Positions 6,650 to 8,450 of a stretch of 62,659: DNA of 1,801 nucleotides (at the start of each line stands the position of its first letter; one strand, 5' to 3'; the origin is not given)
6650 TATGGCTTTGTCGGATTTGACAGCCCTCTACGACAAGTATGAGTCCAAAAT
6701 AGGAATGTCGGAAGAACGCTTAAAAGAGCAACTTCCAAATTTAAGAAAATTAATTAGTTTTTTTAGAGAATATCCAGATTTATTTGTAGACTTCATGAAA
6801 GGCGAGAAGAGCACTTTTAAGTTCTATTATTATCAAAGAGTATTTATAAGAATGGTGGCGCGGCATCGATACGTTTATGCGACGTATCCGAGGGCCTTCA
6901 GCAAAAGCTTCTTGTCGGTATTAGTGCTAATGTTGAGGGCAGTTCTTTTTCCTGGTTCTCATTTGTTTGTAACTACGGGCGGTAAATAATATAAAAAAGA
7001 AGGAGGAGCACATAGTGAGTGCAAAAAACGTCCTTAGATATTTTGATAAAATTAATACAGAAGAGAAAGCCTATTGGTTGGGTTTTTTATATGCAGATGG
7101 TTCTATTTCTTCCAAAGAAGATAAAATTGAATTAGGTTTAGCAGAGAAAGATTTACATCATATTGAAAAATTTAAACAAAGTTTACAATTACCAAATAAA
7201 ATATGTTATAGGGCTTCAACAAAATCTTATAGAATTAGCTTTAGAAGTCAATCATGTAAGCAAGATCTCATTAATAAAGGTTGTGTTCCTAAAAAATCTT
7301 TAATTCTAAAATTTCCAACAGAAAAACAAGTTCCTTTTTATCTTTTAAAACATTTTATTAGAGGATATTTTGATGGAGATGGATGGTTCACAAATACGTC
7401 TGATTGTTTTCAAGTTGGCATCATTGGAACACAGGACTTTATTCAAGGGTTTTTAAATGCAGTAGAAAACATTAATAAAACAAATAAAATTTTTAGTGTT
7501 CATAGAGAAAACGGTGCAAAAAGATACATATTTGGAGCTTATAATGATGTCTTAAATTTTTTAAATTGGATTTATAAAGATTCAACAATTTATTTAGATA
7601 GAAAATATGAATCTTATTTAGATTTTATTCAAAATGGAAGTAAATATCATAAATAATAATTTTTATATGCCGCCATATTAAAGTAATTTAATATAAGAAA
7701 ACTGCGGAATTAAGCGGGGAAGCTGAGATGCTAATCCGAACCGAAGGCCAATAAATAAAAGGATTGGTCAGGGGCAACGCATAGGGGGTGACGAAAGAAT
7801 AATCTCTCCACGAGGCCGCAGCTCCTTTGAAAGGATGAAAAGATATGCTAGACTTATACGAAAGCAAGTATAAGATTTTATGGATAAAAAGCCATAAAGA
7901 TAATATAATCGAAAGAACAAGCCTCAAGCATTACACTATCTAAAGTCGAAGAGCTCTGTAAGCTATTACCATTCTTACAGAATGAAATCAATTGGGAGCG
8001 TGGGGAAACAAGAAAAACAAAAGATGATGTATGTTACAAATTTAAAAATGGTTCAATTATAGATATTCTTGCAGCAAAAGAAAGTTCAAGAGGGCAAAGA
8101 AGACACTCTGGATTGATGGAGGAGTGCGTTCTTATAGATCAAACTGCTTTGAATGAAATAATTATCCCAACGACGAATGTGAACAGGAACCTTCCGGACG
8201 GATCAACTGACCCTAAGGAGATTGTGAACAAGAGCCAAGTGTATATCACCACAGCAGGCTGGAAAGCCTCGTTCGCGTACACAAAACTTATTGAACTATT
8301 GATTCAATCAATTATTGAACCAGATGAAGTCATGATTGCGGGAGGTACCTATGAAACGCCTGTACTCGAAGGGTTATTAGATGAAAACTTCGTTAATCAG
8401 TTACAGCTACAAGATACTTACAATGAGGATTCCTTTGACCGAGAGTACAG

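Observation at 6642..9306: Large terminase gene split by a putative group I intron carrying a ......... homing endonuclease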

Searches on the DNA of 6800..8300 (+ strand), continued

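Call 74: search_with_rna_model(model_id=R1, sources=[window, L004, L005, L006, L007, L008, L129, L130, L132, L134, L136, L137, L138, L139, L140, L141, L142, L143, L144, L145, L146, L147, L148, L149, L150, L151, L152, L153, L154, L155, L156, L157, L158, L159, L160, L161, L162, L163, L164, L165, L166, L167, L168, L169, L170, L171, L172, L173, L174, L175, L176, L177, L178, L179, L180, L181, L182, L183, L184, L185, L186, L187, L188, L189, L190, L191, L192, L193, L194, L195, L196, L197, L198, L199, L200, L201, L202, L203, L204, L205, L206, L207, L208, L209, L210, L211, L212, L213, L214, L215, L216, L217, L218, L219, L220, L221, L222, L223, L224, L225], max_evalue=0.00001, make_alignment=true, show_alignments=1)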
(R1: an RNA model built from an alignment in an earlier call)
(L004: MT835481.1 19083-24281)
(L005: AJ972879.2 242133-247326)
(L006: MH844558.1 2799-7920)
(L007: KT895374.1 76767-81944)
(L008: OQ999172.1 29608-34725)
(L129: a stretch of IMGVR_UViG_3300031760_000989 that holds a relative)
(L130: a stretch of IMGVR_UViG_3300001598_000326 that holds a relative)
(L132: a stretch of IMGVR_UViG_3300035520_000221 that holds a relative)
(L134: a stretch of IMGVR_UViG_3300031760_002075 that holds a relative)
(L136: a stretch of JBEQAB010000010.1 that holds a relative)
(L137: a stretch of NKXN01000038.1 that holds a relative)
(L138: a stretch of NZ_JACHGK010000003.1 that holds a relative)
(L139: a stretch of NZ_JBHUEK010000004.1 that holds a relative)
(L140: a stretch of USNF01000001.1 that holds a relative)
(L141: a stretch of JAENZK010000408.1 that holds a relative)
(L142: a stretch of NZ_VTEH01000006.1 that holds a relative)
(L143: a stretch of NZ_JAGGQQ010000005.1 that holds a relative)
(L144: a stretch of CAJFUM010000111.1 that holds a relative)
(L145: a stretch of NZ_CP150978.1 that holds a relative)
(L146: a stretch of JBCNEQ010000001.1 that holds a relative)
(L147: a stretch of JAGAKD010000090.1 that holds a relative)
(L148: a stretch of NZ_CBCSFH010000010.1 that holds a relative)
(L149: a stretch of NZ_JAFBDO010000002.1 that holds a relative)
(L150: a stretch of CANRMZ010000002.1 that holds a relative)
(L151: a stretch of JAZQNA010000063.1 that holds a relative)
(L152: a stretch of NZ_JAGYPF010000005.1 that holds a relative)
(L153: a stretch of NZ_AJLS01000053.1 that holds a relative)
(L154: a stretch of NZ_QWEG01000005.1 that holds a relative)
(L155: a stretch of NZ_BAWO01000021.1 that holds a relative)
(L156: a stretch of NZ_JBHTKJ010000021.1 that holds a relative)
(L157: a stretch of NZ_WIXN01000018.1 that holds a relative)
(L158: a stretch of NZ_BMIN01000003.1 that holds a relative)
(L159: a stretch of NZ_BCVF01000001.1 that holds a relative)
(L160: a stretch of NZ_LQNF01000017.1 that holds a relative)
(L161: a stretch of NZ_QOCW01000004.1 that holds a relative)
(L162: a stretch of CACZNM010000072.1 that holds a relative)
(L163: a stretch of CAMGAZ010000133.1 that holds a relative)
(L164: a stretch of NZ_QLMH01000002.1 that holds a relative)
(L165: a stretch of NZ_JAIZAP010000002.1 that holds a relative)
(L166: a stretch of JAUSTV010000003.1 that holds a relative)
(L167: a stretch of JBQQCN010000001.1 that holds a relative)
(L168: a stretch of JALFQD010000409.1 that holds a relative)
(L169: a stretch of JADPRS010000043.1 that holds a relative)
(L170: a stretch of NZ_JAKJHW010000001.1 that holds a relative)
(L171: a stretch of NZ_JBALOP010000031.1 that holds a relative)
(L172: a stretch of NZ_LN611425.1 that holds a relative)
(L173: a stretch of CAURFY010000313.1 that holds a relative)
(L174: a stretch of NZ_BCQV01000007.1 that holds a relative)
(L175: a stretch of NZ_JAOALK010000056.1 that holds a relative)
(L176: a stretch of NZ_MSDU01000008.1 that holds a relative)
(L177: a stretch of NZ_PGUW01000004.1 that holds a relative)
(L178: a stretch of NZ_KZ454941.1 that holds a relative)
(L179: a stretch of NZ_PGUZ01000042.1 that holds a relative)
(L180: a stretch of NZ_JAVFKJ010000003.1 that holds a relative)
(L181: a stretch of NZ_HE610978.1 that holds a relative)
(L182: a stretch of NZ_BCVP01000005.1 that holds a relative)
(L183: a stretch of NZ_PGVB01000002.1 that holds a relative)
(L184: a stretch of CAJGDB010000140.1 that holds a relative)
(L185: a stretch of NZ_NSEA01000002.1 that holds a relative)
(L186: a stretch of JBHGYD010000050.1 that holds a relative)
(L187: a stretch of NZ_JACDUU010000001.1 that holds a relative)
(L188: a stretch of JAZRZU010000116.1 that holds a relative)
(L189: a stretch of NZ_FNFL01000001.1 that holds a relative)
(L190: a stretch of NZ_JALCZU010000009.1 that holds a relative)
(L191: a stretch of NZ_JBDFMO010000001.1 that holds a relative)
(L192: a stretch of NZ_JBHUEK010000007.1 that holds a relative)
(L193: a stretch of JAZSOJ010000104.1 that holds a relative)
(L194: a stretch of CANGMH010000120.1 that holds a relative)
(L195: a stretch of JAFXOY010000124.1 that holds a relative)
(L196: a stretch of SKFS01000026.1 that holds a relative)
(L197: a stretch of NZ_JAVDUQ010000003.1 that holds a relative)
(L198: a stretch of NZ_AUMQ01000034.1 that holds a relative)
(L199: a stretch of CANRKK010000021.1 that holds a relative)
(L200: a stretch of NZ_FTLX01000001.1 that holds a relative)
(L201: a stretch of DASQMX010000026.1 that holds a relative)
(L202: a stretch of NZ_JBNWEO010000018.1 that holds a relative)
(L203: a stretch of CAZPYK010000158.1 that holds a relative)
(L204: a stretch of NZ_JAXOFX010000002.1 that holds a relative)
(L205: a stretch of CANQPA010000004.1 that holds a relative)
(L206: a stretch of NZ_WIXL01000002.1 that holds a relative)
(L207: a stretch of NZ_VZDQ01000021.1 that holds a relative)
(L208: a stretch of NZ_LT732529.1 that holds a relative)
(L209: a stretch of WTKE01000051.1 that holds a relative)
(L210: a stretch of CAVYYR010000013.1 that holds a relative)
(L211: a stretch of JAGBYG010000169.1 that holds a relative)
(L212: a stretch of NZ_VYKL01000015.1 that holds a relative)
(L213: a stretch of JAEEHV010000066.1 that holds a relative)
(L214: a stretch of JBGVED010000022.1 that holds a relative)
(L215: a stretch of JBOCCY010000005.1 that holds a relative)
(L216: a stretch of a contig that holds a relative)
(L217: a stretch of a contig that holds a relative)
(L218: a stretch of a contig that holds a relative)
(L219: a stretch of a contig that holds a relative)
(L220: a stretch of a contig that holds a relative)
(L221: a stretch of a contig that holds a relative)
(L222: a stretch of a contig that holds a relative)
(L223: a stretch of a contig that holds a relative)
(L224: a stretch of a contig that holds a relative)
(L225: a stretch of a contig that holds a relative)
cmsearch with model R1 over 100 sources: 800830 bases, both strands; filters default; matches with E-value up to 0.00001: 134.
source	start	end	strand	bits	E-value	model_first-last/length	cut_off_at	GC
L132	3264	3500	+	241.8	9.4e-62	1-245/245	no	0.39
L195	4783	5023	-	238.6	6.6e-61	1-245/245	no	0.36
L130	3754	4002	+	237.3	1.5e-60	1-245/245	no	0.37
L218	2869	3120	-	234.4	8.8e-60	1-245/245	no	0.4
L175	5973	6214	-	232.1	3.5e-59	1-245/245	no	0.42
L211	1722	1967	-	231.3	5.8e-59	1-245/245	no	0.45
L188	6119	6357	+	231.2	6.2e-59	1-245/245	no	0.45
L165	3706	3948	+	229.7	1.6e-58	1-245/245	no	0.42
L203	1138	1381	+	224.6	3.5e-57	1-245/245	no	0.39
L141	1784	2022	+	224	5e-57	1-245/245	no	0.39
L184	555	789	+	222.8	1e-56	1-245/245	no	0.49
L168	6034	6274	-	221.2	2.8e-56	1-245/245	no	0.43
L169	4348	4608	+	219.9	6.4e-56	1-245/245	no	0.38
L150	6185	6439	-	219.5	8.3e-56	1-245/245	no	0.32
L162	2921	3162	-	219.1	1e-55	1-245/245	no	0.36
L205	4150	4398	+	218.8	1.2e-55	1-245/245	no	0.35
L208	1991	2241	-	217.3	3.2e-55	1-245/245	no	0.42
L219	5134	5423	+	216.5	5.1e-55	1-245/245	no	0.36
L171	4590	4836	+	216.2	6e-55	1-245/245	no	0.42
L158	7425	7676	+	216.1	6.4e-55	1-245/245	no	0.4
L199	5627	5884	-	215.8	7.7e-55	1-245/245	no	0.39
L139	4815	5061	+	215.8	7.8e-55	1-245/245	no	0.43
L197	251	501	-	214.9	1.3e-54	1-245/245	no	0.42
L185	4537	4784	-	213.8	2.6e-54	1-245/245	no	0.43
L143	755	1008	+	212.4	6.1e-54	1-245/245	no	0.46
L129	2387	2646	+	211.6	9.9e-54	1-245/245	no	0.4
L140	944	1192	+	211.4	1.1e-53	1-245/245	no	0.35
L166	4563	4811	-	211.4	1.2e-53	1-245/245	no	0.45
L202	114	367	+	210.7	1.8e-53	1-245/245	no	0.45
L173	1561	1822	-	210.4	2.2e-53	1-245/245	no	0.42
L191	3566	3812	+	206.9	1.8e-52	1-245/245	no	0.42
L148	1353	1609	-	206.5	2.4e-52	1-245/245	no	0.46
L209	1587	1859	+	205.6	3.9e-52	1-245/245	no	0.42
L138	1997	2254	-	205.1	5.6e-52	1-245/245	no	0.42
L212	6223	6478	-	205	5.6e-52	1-245/245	no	0.41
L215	2754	3026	+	203.5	1.4e-51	1-245/245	no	0.44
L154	6865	7147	+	203.5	1.5e-51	1-245/245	no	0.41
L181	6318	6573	-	202.9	2.2e-51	1-245/245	no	0.45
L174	693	945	-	202.5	2.7e-51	1-245/245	no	0.53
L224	4563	4819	+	201.7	4.3e-51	1-245/245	no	0.43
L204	4735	5016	+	200.2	1.1e-50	1-245/245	no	0.39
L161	5736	6013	+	199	2.3e-50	1-245/245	no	0.42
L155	5647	5915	-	198.2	3.8e-50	1-245/245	no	0.49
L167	6262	6518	-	195.7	1.7e-49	1-245/245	no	0.46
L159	7376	7657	+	195.2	2.3e-49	1-245/245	no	0.44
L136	3447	3741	-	194.5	3.6e-49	1-245/245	no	0.41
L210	290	548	-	194.4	3.7e-49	1-245/245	no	0.44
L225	3886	4191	-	194.2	4.4e-49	1-245/245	no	0.42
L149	3222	3496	+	190.9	3.3e-48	1-245/245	no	0.48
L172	1305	1603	-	190.1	5.4e-48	1-245/245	no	0.44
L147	6046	6286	+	189.3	8.6e-48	1-245/245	no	0.42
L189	2409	2709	-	188.6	1.4e-47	1-245/245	no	0.43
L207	3743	4041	+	184.3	1.9e-46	1-245/245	no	0.44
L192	7002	7273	+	181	1.4e-45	1-245/245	no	0.43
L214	6944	7212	+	178.7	5.8e-45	1-245/245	no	0.41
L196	4605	4860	-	178.5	6.4e-45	1-245/245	no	0.43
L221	6984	7278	-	176.7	1.9e-44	1-245/245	no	0.4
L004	2453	2708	+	172.8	2.1e-43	1-245/245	no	0.33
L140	529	817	+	163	8.8e-41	1-245/245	no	0.38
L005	2494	2773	+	155.6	8.1e-39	1-245/245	no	0.39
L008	2463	2704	+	154.3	1.8e-38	1-245/245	no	0.42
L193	2470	2679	-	154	2.1e-38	1-245/245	no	0.44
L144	3235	3419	+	149.9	2.6e-37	1-245/245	no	0.36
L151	4763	4954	+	141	6.2e-35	1-245/245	no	0.38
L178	7653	8000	+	137.6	4.8e-34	1-245/245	no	0.4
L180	4498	4683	+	137.5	5.2e-34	1-245/245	no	0.47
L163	2918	3274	+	136.5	9.8e-34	1-245/245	no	0.35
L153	3467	3660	+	134.1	4.2e-33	1-245/245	no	0.45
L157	1224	1470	+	133.2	7.2e-33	1-245/245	no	0.4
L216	2896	3141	-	132.2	1.3e-32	1-245/245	no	0.43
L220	3356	3582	+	131.4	2.3e-32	1-245/245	no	0.43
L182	7007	7205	-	131.2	2.4e-32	1-245/245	no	0.45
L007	2439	2757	+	130.4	3.9e-32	1-245/245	no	0.38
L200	1331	1516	-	130.1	4.7e-32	1-245/245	no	0.45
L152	5185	5377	+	129.9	5.4e-32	1-245/245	no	0.44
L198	5773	5963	+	129.3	8e-32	1-245/245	no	0.48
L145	159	371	-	129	9.6e-32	1-245/245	no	0.46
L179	319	536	-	129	9.6e-32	1-245/245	no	0.44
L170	4427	4618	-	128.5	1.3e-31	1-245/245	no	0.45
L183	43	312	-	128.1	1.6e-31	1-245/245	no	0.43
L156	3844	4251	-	126.8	3.8e-31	1-245/245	no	0.37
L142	5888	6075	+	125.4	8.6e-31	1-245/245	no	0.47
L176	2442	2623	-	125.3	9.2e-31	1-245/245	no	0.46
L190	3007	3209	-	124.7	1.3e-30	1-245/245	no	0.46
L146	1330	1539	-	124.2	1.8e-30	1-245/245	no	0.48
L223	4707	4916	-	124.2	1.8e-30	1-245/245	no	0.48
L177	5349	5559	+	122.5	5e-30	1-245/245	no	0.47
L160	1970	2152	+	122.2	6.1e-30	1-245/245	no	0.45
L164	4217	4423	-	122.1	6.6e-30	1-245/245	no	0.49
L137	6852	7066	-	120.4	1.9e-29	1-245/245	no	0.43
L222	61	292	+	118.9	4.6e-29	1-245/245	no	0.39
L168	2572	2828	+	116.9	1.5e-28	1-245/245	no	0.3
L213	2885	3133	+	116.6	1.9e-28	1-245/245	no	0.42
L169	5573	5897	+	114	9.2e-28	1-245/245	no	0.4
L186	2984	3217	-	112.6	2.3e-27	1-245/245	no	0.47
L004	3476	3672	+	103.9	4.5e-25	1-245/245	no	0.31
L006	2471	2722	+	99.8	5.7e-24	1-245/245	no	0.46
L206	1154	1394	-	96.9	3.3e-23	1-245/245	no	0.34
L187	3892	4092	+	85.8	3e-20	1-245/245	no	0.39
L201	965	1165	-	85.8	3e-20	1-245/245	no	0.39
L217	4610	4793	-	82.3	2.5e-19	1-245/245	no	0.4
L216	1951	2105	-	80.4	7.9e-19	1-245/245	no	0.35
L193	1944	2078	-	79.9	1.1e-18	1-245/245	no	0.4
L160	3012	3166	+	79.6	1.3e-18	1-245/245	no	0.34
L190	2014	2168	-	78.6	2.4e-18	1-245/245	no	0.37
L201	1675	1878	-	77.7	4.3e-18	1-245/245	no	0.4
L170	3414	3555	-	77.1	6e-18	1-245/245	no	0.37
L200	297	451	-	76.4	9.3e-18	1-245/245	no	0.37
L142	6941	7082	+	75.7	1.4e-17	1-245/245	no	0.35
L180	5562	5715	+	74.9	2.3e-17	1-245/245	no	0.38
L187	3179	3430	+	74.8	2.5e-17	1-245/245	no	0.4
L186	1993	2147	-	74.4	3.1e-17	1-245/245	no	0.35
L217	4961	5207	-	74.1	3.7e-17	1-245/245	no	0.4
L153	4417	4544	+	73.2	6.8e-17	1-245/245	no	0.32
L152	6245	6399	+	71.3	2.2e-16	1-245/245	no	0.32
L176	1864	2019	-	71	2.5e-16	1-245/245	no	0.3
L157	1485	1630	+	70.2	4.3e-16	1-245/245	no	0.29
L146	329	500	-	68.9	9.2e-16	1-245/245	no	0.38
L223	3706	3877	-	68.9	9.2e-16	1-245/245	no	0.38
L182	5992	6134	-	68.9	9.4e-16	1-245/245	no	0.32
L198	6835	6985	+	68.6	1.1e-15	1-245/245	no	0.31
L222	1073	1230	+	68.4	1.3e-15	1-245/245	no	0.3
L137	5840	5981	-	66.3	4.7e-15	1-245/245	no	0.33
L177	5748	5887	+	66.1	5.2e-15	1-245/245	no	0.31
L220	4423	4562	+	65.3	8.4e-15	1-245/245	no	0.3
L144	3844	3972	+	64.1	1.8e-14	1-245/245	no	0.29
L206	1970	2149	-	63.1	3.3e-14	1-245/245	no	0.38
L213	3930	4076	+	61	1.1e-13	1-245/245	no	0.29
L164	3223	3363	-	60.5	1.6e-13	1-245/245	no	0.37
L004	4470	4601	+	57.4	1e-12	1-245/245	no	0.25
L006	3224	3385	+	49.7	1.2e-10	1-245/245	no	0.43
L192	5148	5462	+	49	1.8e-10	1-245/245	no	0.42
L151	5859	5981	+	47.8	3.8e-10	1-245/245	no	0.19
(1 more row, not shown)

Alignment A4: 134 matches aligned to the model, 742 columns, each read 5' to 3' on its own strand. Consensus structure (alignment columns), stored with it:
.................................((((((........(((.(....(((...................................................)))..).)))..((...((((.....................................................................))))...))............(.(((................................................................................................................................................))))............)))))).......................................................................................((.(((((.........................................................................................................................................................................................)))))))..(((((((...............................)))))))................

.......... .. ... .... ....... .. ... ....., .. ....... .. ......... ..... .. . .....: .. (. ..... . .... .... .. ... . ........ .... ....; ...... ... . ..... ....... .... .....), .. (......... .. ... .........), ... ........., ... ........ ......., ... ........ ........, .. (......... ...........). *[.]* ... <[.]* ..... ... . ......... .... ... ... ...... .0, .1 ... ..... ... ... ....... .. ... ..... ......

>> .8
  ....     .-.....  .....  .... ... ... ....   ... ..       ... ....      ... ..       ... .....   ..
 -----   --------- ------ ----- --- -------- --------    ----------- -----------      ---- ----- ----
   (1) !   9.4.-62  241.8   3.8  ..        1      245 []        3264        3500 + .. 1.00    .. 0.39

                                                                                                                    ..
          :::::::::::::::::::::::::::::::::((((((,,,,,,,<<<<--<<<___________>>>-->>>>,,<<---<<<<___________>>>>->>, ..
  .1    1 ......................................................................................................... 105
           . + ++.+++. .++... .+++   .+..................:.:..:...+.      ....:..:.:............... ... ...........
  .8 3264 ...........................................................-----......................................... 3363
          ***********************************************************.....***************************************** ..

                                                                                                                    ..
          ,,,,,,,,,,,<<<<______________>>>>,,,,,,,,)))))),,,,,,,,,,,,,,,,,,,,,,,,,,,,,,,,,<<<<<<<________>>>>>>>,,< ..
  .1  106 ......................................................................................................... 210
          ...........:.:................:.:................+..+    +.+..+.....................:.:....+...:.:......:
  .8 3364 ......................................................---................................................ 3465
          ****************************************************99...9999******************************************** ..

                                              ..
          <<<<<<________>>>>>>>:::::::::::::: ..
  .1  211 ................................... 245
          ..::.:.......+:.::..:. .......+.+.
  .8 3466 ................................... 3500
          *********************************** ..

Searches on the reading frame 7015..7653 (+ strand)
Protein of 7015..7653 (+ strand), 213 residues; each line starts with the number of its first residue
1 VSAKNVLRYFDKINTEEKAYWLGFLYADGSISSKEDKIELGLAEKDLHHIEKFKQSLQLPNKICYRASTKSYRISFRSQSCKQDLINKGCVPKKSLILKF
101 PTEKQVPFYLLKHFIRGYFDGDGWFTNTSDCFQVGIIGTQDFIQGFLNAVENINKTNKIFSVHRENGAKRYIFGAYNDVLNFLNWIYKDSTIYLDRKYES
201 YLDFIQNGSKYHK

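Call 7: search_protein_families(library=pfam, proteins=[window:7015-7653:+], max_evalue=0.01)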
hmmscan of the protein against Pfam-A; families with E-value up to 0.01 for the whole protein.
window:7015-7653:+ (213 aa): 2 families
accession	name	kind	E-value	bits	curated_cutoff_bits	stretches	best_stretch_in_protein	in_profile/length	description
PF14528.11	LAGLIDADG_3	-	1.3e-08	35.4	22.5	1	113-168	5-61/82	LAGLIDADG-like domain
PF14527.11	LAGLIDADG_WhiA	-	0.0006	20.3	23.2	0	18-79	2-64/93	WhiA LAGLIDADG-like domain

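Call 8: search_protein_families(library=phrogs, proteins=[window:7015-7653:+], max_evalue=0.001)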
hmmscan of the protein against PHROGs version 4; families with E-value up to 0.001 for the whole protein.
window:7015-7653:+ (213 aa): 1 family
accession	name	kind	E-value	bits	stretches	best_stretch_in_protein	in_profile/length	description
phrog_4645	-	DNA, RNA and nucleotide metabolism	5.2e-51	174.6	1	8-207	99-306/308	endonuclease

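Call 33: search_solved_structures(query=window:7015-7653:+, max_evalue=1, show_alignments=2)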
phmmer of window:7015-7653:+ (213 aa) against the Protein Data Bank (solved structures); distinct sequences matched with E-value up to 1: 4.
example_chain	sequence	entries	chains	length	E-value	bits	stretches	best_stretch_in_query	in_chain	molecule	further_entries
2dch_X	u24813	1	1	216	0.00079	22.5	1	20-126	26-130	putative homing endonuclease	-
6oau_A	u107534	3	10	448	0.15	15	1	70-153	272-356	Lipoprotein lipase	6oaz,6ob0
6e7k_A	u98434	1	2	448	0.29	14.1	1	70-153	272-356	Lipoprotein lipase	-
9nrn_A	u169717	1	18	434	0.86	12.5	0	70-152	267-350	Lipoprotein lipase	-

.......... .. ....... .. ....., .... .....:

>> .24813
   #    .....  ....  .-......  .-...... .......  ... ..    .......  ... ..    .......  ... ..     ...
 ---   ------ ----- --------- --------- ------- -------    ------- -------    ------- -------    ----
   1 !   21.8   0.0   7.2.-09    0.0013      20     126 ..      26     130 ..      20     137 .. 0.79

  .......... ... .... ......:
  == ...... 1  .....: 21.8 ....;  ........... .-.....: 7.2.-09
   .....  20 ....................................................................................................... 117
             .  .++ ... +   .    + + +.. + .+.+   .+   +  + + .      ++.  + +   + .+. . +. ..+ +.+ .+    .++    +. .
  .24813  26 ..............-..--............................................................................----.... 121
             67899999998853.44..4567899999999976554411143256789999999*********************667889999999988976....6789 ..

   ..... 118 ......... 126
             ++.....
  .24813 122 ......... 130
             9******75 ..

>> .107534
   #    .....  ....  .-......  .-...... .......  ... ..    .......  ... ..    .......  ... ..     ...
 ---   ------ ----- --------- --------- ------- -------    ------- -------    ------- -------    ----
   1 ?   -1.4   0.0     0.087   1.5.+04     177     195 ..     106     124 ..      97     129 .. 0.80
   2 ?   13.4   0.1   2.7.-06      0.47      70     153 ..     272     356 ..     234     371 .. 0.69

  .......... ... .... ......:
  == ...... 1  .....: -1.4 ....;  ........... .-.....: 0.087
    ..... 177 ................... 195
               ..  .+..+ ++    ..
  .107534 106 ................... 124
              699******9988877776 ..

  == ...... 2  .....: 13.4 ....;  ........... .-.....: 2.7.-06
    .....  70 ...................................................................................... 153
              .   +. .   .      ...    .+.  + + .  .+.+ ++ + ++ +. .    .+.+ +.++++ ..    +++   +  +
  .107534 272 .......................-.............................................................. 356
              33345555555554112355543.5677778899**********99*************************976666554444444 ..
